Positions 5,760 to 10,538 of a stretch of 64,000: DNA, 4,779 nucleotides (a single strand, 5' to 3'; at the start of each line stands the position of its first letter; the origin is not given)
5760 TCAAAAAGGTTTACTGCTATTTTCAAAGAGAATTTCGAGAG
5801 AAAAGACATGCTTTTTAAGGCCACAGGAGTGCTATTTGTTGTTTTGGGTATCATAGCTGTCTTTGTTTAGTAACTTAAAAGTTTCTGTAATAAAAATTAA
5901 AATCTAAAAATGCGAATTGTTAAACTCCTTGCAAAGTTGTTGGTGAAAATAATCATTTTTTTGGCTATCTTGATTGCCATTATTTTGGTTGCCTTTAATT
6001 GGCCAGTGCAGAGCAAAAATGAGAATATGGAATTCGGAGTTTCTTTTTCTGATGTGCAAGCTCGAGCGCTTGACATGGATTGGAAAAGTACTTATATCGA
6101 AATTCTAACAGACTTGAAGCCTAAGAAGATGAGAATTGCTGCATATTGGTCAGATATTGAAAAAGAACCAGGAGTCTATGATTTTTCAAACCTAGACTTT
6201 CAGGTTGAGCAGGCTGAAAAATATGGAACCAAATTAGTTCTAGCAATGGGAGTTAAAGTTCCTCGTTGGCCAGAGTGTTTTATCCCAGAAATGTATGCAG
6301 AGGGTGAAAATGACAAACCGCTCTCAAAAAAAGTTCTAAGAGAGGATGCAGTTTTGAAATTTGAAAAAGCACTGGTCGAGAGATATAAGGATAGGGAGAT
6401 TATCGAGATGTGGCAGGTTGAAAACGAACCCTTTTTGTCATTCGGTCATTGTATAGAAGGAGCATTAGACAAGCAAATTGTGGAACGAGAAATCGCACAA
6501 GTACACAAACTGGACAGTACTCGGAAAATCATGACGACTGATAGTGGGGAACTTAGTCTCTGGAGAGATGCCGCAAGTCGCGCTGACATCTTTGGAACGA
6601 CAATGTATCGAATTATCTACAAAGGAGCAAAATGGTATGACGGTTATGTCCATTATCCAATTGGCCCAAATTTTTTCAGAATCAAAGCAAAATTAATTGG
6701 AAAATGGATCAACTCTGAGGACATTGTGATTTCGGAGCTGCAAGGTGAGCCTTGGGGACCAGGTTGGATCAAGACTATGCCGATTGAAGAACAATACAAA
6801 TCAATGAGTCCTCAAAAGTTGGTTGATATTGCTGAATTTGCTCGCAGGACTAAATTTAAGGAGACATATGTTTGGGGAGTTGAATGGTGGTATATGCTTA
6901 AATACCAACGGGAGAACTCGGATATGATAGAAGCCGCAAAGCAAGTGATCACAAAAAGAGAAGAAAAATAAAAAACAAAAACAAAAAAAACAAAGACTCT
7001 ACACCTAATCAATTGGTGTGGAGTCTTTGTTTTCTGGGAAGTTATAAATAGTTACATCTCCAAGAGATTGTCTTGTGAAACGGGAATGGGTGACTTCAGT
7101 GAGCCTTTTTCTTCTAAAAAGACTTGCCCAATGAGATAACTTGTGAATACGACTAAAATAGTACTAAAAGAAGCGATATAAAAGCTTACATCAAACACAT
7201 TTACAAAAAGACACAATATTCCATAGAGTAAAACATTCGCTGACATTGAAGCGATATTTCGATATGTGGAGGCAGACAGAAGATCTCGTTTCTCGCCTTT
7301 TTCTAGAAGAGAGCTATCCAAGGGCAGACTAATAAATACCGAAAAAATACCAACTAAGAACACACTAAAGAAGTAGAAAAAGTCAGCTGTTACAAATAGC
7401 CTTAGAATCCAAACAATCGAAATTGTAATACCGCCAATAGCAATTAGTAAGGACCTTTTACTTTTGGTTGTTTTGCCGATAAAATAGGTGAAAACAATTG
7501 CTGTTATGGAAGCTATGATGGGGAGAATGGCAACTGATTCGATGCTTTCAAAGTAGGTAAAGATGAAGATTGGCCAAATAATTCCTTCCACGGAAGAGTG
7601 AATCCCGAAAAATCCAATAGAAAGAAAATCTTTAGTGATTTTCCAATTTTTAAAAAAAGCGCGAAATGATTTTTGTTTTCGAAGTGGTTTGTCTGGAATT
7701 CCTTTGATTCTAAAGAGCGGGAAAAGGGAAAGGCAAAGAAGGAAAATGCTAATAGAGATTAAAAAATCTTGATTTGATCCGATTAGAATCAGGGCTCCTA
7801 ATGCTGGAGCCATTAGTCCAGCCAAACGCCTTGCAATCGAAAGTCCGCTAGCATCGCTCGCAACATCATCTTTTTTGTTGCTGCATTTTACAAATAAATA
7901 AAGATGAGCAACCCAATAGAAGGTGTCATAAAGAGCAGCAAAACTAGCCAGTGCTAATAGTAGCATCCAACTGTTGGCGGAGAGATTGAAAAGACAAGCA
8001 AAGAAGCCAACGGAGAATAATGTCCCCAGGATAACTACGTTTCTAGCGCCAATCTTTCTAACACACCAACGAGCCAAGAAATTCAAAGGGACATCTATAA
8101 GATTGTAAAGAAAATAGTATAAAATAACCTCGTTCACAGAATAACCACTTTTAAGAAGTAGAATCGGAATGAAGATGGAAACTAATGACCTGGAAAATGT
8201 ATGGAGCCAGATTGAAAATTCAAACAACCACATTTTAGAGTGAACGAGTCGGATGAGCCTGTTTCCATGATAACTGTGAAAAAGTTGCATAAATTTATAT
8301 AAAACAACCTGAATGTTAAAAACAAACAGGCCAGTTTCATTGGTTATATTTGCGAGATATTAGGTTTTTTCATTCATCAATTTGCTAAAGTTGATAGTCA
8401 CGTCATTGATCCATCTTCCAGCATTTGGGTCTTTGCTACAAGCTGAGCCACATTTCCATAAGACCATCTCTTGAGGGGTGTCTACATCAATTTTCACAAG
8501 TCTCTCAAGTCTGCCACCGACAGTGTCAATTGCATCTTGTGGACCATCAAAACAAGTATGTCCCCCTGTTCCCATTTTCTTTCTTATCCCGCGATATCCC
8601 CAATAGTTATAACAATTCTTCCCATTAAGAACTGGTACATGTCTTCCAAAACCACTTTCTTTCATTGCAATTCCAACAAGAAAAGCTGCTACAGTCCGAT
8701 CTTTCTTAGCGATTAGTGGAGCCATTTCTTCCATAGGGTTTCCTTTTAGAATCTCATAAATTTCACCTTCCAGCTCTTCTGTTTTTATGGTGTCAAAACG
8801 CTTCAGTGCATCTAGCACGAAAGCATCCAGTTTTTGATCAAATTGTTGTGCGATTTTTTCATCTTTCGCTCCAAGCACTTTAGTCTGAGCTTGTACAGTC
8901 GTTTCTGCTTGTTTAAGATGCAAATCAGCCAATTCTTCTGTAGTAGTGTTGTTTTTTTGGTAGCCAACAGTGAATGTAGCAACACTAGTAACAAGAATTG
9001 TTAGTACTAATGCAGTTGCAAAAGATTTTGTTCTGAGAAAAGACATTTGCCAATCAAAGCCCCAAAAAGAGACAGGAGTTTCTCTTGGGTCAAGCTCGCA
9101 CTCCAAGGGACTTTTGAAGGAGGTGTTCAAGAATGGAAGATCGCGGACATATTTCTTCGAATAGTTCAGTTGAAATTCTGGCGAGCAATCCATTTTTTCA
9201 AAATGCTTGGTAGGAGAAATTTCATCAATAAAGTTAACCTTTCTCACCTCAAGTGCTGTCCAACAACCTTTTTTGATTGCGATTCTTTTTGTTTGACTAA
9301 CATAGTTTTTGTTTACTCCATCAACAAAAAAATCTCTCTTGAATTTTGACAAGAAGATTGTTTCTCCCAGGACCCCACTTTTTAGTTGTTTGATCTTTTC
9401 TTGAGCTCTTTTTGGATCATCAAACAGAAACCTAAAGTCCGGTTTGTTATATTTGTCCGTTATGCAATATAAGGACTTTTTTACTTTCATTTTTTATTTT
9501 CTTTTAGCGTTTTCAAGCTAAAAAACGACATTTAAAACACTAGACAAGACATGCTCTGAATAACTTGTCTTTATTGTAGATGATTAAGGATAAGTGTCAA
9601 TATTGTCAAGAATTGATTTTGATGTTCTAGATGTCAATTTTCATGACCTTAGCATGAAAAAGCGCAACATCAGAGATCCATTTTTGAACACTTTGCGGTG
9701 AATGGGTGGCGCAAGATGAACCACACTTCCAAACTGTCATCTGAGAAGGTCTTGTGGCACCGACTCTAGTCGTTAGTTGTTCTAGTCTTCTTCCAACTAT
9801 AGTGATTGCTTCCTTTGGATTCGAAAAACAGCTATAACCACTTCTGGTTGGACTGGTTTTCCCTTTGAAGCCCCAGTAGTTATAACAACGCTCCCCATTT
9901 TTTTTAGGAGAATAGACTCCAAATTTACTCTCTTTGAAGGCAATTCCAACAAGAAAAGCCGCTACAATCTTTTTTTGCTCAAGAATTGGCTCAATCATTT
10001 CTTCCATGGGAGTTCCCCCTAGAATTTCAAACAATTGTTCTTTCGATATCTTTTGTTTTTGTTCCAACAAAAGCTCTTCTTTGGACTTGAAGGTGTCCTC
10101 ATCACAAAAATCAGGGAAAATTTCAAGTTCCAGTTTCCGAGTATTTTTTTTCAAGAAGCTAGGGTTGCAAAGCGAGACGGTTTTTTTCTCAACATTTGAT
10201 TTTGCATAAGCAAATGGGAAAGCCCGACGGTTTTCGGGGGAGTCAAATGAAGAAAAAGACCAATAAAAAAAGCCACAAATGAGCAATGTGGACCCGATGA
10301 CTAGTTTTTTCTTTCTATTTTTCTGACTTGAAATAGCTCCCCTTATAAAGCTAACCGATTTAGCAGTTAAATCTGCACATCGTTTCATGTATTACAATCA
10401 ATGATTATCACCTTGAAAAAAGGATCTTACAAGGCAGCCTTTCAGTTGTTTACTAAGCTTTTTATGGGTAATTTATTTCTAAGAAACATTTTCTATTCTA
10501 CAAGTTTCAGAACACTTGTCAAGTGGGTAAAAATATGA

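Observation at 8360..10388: Paralogous family (three copies in window) of membrane-anchored proteins sharing a 4-Cys C-terminal domain that resembles GH73-type glucosaminidase/lysozyme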

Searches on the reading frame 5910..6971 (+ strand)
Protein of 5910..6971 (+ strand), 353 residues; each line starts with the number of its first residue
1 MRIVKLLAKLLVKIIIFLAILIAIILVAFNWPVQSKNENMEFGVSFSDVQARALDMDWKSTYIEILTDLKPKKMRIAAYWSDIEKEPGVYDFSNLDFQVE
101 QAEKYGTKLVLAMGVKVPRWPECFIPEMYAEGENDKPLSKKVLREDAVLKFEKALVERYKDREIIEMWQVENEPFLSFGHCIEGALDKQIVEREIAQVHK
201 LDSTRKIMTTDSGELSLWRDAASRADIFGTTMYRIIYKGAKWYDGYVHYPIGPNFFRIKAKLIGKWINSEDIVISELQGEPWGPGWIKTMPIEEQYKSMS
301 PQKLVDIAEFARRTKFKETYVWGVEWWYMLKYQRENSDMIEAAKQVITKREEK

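Call 17: search_protein_families(library=pfam, proteins=[window:5910-6971:+], max_evalue=0.001)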
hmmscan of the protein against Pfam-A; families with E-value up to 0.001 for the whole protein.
window:5910-6971:+ (353 aa): 1 family
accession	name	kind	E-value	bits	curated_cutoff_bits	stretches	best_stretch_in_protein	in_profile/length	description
PF02449.21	Glyco_hydro_42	-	1.5e-09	38.1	21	1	70-175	23-139/376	Beta-galactosidase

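Call 72: search_protein_families(library=ncbifam, proteins=[window:5910-6971:+], max_evalue=0.001)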
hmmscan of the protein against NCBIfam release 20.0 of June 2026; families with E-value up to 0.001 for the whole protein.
window:5910-6971:+ (353 aa): 1 family
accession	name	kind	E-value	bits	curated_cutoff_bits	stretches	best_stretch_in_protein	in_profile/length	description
NF051902.1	GH35_fam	subfamily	5.7e-05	22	500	1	64-111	42-89/510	GH35 family beta-galactosidase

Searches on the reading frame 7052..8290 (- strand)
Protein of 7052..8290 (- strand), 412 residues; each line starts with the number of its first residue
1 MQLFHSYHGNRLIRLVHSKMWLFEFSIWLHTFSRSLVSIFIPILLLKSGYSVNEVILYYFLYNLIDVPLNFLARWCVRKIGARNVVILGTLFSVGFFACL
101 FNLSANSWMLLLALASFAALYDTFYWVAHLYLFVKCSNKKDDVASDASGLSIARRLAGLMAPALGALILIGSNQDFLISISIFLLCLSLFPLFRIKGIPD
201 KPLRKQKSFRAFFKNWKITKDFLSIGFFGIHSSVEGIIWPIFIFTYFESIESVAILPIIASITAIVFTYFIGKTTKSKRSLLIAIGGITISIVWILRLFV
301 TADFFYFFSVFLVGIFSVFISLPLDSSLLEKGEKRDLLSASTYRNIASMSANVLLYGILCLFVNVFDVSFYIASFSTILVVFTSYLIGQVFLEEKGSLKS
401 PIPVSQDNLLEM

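Call 17: search_protein_families(library=pfam, proteins=[window:7052-8290:-], max_evalue=0.001)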
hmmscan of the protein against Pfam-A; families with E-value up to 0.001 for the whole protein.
window:7052-8290:- (412 aa): 1 family
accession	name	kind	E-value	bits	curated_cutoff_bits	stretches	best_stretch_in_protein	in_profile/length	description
PF07690.21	MFS_1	-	3.2e-16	59.6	33.4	1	25-330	3-321/347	Major Facilitator Superfamily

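Call 72: search_protein_families(library=ncbifam, proteins=[window:7052-8290:-], max_evalue=0.001)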
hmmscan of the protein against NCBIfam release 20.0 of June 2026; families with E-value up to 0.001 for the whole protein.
window:7052-8290:- (412 aa): 0 families

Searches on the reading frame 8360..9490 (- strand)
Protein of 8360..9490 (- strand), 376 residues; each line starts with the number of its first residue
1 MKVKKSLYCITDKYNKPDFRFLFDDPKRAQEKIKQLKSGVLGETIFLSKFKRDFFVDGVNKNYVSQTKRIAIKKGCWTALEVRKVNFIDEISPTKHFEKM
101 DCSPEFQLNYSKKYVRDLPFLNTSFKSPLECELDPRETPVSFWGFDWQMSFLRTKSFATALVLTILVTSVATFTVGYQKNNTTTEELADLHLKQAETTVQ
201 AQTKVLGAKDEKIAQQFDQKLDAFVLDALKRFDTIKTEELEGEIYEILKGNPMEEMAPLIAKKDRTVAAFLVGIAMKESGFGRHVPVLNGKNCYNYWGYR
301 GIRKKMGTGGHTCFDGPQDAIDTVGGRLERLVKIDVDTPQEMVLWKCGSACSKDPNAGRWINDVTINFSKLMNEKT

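Call 4: search_protein_families(library=pfam, proteins=[window:8360-9490:-], max_evalue=10)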
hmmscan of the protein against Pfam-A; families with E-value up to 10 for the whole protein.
window:8360-9490:- (376 aa): 0 families

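Call 7: search_protein_families(library=ncbifam, proteins=[window:8360-9490:-], max_evalue=10)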
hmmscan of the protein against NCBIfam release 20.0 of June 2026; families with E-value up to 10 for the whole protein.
window:8360-9490:- (376 aa): 0 families

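Call 8: search_protein_families(library=phrogs, proteins=[window:8360-9490:-], max_evalue=10)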
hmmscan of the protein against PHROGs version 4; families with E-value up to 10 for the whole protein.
window:8360-9490:- (376 aa): 3 families
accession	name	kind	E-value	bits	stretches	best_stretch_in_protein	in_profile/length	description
phrog_312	-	lysis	0.073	14.1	1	159-236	10-85/173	Rz-like spanin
phrog_2466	-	lysis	0.14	12.9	1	160-222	6-69/172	Rz-like spanin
phrog_7885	-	unknown function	0.21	12.6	1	162-199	11-49/83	-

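Call 61: predict_structure(alignment_id=A5)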
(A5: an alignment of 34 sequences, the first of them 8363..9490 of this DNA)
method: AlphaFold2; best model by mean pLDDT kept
length: 376 residues; sequences in the alignment: 34
mean_pLDDT: 63.9   pTM: 0.46
mean pLDDT of the five models: 63.9, 59.8, 58.7, 58.3, 56.7
residues with pLDDT >= 90: 119; 70-90: 45; 50-70: 52; < 50: 160
segments of 3 or more residues with pLDDT < 50: 1-20, 41-65, 67-104, 107-159, 175-184, 199-209
pLDDT, mean of each block of 10 residues (from residue 1): 37 44 62 64 34 36 46 38 28 35 48 40 31 31 30 45 67 48 51 54 45 65 77 84 95 96 96 94 94 95 93 97 97 94 91 90 91 67
secondary structure, 60 per line:
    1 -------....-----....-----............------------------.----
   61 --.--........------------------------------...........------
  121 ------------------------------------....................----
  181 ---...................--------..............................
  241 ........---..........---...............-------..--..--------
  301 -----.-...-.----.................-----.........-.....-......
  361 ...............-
elements in order: E8-11 E17-20 H26-37 H66-73 H104-114 H157-176 H184-202 H211-248 H252-261 H265-279 H317-333 H339-347 H349-353 H355-375

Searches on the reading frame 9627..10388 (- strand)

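Call 4: search_protein_families(library=pfam, proteins=[window:9627-10388:-], max_evalue=10)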
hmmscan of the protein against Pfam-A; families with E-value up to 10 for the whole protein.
window:9627-10388:- (253 aa): 2 families
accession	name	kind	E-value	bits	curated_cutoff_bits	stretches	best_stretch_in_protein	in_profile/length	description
PF11994.14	DUF3489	-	0.057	14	29.5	1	124-170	20-67/68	Protein of unknown function (DUF3489)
PF11346.13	DUF3149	-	0.13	12.3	23.2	1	29-46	15-32/40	Protein of unknown function (DUF3149)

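Call 7: search_protein_families(library=ncbifam, proteins=[window:9627-10388:-], max_evalue=10)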
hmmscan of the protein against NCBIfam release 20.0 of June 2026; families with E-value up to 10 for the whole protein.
window:9627-10388:- (253 aa): 0 families

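Call 8: search_protein_families(library=phrogs, proteins=[window:9627-10388:-], max_evalue=10)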
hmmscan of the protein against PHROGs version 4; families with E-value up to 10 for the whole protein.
window:9627-10388:- (253 aa): 1 family
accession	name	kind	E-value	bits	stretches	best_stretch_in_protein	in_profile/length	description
phrog_12548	-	unknown function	0.23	12.3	1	26-52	23-49/63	-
